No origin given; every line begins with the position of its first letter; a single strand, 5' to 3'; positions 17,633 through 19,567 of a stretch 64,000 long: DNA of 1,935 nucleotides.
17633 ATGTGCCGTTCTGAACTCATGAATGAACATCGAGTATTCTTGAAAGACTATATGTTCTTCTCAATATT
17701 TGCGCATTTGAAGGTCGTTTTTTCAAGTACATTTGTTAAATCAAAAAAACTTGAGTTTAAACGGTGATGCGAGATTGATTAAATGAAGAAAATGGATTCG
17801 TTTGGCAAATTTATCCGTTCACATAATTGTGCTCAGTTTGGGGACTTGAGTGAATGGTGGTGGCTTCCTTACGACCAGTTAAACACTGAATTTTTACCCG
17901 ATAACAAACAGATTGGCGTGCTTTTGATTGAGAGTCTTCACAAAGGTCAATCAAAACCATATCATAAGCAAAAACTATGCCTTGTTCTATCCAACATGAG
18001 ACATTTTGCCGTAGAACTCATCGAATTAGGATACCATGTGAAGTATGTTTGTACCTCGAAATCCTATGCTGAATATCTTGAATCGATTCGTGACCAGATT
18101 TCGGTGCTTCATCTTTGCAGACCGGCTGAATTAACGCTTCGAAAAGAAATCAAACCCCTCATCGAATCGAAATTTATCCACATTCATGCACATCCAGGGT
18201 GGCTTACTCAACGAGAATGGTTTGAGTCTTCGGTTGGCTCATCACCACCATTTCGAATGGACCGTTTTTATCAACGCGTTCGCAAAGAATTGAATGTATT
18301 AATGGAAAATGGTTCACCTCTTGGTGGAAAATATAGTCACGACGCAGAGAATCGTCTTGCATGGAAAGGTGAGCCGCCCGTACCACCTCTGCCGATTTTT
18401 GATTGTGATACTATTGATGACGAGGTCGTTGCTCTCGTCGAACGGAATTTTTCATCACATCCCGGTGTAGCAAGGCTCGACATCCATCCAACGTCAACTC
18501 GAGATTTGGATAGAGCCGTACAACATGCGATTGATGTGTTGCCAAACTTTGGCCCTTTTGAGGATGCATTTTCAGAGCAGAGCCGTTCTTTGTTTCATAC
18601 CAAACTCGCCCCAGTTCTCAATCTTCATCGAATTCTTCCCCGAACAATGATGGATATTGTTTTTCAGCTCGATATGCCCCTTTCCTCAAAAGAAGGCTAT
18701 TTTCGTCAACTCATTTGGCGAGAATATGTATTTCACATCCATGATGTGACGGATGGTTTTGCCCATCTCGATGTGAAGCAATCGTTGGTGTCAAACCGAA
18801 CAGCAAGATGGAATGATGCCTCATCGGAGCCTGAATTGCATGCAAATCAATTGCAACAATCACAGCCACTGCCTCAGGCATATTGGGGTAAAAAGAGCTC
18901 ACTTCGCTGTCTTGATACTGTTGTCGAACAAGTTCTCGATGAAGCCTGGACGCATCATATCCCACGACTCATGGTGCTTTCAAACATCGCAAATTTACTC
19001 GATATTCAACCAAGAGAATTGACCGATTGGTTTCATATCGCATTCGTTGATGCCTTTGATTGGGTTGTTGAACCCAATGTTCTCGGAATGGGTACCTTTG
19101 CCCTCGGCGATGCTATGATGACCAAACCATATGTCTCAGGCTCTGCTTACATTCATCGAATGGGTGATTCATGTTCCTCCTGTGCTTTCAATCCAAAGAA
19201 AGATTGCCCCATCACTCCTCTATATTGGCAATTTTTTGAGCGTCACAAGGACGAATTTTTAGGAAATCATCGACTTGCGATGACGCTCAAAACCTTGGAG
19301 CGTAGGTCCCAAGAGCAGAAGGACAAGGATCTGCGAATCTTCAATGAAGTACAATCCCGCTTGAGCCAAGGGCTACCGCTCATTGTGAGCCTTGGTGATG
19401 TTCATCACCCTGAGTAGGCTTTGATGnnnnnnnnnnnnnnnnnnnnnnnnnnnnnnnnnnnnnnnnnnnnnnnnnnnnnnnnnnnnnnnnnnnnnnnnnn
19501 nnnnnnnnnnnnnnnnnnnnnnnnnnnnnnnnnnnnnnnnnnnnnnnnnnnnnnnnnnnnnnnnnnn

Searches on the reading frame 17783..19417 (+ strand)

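Call 12: search_protein_families(library=pfam, proteins=[window:17783-19417:+], max_evalue=0.0001)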
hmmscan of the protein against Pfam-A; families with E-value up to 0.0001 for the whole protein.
window:17783-19417:+ (544 aa): 1 family
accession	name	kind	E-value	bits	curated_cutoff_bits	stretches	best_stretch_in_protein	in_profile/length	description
PF04244.19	DPRP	-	9.8e-44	150.2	22.1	1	31-229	6-218/224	Deoxyribodipyrimidine photo-lyase-related protein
